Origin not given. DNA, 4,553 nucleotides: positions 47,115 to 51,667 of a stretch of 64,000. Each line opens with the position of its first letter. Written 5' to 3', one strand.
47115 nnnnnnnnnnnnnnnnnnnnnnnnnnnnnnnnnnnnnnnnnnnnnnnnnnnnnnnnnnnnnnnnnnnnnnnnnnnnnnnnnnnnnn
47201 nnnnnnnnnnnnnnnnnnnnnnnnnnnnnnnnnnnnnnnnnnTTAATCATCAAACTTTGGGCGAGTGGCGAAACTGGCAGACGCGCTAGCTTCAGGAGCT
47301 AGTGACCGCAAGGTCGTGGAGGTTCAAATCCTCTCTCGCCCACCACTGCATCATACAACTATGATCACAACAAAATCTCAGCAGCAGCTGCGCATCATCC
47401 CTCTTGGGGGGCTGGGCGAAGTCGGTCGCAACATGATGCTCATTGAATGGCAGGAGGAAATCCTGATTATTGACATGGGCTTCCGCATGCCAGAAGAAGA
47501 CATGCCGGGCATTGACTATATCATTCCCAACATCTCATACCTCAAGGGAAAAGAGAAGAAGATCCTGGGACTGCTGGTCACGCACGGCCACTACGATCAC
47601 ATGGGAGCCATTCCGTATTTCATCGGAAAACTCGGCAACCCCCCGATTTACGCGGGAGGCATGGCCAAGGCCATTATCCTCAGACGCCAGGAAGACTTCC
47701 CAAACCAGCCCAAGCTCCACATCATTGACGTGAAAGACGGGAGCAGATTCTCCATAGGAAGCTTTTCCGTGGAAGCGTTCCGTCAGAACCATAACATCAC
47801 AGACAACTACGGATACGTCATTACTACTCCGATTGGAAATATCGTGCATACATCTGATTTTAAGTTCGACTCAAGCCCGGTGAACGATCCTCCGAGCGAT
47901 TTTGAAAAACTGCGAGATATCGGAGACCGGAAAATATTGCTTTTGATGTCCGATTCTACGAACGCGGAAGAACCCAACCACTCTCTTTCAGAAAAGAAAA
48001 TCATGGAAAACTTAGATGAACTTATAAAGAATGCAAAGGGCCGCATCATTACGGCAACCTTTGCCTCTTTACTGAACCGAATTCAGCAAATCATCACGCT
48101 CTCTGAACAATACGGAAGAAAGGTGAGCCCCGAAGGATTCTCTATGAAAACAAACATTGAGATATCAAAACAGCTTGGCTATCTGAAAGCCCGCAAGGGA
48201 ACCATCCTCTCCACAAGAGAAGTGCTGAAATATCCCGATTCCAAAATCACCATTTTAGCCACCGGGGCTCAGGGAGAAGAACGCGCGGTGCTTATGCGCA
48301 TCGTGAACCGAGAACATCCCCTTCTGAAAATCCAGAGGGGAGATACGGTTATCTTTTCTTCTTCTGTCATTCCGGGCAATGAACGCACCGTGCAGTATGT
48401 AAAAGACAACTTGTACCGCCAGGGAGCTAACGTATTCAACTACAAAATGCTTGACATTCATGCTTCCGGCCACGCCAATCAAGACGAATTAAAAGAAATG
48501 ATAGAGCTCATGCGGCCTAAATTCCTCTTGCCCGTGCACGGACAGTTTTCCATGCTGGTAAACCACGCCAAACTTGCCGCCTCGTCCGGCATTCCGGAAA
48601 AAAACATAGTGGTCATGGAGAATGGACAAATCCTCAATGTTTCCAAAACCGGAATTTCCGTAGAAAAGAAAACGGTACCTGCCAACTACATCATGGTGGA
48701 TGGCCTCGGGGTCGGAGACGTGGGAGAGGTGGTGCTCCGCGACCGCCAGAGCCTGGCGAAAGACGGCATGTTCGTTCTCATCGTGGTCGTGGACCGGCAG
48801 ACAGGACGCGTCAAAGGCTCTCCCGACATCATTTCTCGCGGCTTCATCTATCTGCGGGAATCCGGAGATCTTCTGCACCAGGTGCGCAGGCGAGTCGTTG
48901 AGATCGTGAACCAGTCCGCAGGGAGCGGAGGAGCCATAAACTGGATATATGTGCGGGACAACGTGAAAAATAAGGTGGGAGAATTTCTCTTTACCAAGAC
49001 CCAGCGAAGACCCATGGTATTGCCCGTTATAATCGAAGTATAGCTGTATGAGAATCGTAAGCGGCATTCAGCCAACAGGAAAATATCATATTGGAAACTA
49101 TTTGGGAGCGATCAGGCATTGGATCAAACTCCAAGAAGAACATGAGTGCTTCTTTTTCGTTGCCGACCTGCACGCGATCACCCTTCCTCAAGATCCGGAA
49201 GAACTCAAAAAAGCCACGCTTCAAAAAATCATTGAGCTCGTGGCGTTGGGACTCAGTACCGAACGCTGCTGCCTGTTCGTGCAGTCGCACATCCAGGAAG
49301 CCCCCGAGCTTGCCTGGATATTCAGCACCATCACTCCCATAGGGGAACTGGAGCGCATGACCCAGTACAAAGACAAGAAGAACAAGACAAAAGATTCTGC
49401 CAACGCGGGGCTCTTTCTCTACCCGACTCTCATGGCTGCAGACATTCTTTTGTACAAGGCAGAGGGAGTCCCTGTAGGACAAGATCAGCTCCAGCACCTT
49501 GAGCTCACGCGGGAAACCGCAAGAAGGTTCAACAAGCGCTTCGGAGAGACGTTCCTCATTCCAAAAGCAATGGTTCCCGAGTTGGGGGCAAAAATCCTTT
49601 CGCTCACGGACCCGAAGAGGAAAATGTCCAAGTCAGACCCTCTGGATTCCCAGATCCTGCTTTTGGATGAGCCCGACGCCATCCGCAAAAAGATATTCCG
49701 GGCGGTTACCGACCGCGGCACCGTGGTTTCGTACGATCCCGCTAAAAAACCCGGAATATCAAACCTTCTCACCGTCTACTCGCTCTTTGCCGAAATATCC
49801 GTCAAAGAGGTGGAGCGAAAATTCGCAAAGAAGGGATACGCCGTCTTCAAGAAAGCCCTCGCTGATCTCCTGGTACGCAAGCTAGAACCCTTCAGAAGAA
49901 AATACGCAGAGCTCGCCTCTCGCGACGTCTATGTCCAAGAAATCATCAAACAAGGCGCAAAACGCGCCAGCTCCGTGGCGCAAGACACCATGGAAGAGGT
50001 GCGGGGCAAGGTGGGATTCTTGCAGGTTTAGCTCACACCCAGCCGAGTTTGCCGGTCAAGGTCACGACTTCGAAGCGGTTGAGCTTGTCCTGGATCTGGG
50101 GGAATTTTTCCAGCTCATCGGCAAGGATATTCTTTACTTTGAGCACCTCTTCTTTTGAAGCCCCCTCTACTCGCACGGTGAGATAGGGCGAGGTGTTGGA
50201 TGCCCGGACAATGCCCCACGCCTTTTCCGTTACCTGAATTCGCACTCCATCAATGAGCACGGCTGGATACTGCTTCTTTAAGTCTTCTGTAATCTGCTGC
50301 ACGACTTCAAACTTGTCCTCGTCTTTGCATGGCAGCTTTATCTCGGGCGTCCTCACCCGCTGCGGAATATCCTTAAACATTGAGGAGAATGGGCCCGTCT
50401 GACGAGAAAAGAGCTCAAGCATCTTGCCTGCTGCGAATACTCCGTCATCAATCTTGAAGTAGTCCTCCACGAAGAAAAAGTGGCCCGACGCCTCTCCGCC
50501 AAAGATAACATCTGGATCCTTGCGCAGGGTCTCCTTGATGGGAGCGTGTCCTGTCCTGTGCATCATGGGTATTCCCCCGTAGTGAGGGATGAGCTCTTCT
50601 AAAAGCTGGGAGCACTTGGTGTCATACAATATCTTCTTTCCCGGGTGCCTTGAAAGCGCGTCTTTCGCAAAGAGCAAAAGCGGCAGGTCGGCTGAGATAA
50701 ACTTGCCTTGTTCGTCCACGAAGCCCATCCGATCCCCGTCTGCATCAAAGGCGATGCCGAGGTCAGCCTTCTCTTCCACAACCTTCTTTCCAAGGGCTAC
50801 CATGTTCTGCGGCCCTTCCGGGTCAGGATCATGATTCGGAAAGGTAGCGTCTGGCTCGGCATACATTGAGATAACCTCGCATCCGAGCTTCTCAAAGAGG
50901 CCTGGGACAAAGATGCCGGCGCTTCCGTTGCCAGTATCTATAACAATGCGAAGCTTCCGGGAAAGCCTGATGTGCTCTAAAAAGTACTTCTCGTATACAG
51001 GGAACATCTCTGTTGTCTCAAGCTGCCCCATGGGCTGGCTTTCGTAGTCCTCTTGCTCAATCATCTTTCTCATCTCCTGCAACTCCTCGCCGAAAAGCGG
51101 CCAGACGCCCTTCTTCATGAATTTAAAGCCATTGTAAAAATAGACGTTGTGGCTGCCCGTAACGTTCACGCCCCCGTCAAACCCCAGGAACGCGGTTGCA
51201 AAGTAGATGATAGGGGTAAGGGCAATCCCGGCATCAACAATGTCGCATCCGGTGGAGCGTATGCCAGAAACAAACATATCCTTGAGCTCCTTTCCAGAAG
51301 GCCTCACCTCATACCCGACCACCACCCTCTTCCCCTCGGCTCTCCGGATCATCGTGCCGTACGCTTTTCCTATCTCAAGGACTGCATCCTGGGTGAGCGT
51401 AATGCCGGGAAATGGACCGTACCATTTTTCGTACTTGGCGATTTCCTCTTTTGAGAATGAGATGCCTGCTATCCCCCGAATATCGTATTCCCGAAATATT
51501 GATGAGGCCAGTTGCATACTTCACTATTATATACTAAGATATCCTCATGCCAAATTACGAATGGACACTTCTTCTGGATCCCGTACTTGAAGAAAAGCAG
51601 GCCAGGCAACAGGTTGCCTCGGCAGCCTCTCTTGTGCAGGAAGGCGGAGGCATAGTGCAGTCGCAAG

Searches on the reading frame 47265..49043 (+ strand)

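Call 74: search_protein_families(library=pfam, proteins=[window:47265-49043:+], max_evalue=0.00001)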
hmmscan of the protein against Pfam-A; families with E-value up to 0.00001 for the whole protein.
window:47265-49043:+ (592 aa): 5 families
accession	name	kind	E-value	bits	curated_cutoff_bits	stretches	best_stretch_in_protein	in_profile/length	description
PF22505.1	RNase_J_b_CASP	-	2.2e-42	144.3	27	1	258-383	1-126/126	Ribonuclease J, beta-CASP domain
PF17770.6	RNase_J_C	-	8.9e-27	94.5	23.8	1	490-592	1-102/102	Ribonuclease J C-terminal domain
PF12706.13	Lactamase_B_2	-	4.6e-11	43.1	27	1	98-200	29-144/200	Beta-lactamase superfamily domain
PF07521.17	RMMBL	-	5.6e-11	42.7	21.6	1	397-443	10-58/63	Zn-dependent metallo-hydrolase RNA specificity domain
PF00753.33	Lactamase_B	-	2.7e-10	40.9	22.7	1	51-216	2-177/196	Metallo-beta-lactamase superfamily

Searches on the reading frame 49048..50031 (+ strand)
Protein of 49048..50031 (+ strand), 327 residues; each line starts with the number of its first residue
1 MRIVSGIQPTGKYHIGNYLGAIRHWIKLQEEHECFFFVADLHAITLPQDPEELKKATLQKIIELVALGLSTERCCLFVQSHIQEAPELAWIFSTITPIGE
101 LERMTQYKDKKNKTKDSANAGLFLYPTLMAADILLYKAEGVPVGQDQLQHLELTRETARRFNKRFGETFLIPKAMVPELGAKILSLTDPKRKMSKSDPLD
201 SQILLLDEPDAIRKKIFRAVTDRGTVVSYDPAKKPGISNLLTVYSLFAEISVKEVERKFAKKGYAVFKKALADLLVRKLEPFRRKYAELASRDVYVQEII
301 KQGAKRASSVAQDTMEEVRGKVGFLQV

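Call 74: search_protein_families(library=pfam, proteins=[window:49048-50031:+], max_evalue=0.00001)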
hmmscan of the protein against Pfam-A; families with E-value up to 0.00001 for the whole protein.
window:49048-50031:+ (327 aa): 1 family
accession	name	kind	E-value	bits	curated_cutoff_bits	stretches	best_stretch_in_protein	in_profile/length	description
PF00579.31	tRNA-synt_1b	-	1.5e-73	248.1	21.1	1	1-276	6-288/292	tRNA synthetases class I (W and Y)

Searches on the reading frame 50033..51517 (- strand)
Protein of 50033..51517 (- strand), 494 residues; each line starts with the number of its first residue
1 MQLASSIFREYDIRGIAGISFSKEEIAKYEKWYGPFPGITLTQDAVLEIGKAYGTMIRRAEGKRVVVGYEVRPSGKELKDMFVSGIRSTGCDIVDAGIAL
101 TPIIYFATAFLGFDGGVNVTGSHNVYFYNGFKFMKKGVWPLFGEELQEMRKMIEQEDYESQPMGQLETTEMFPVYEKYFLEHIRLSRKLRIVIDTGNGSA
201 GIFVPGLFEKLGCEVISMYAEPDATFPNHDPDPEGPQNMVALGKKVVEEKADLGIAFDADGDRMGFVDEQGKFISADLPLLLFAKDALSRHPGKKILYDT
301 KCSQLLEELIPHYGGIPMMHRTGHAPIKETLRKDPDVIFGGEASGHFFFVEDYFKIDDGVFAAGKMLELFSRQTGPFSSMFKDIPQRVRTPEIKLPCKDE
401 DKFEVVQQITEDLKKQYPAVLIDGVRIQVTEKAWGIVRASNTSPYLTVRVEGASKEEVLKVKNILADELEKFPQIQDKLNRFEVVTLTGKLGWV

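Call 74: search_protein_families(library=pfam, proteins=[window:50033-51517:-], max_evalue=0.00001)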
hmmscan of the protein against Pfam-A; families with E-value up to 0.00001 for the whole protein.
window:50033-51517:- (494 aa): 4 families
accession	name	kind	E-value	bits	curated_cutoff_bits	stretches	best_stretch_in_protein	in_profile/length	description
PF02879.22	PGM_PMM_II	-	3.3e-27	95.5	29.3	1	184-271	16-103/103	Phosphoglucomutase/phosphomannomutase, alpha/beta/alpha domain II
PF02878.22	PGM_PMM_I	-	9.1e-27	93.9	22.5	1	40-157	17-135/138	Phosphoglucomutase/phosphomannomutase, alpha/beta/alpha domain I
PF02880.22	PGM_PMM_III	-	7e-17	62.1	20.7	1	280-387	6-114/115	Phosphoglucomutase/phosphomannomutase, alpha/beta/alpha domain III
PF00408.26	PGM_PMM_IV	-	7.3e-12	45.6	23.1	1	392-467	1-67/68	Phosphoglucomutase/phosphomannomutase, C-terminal domain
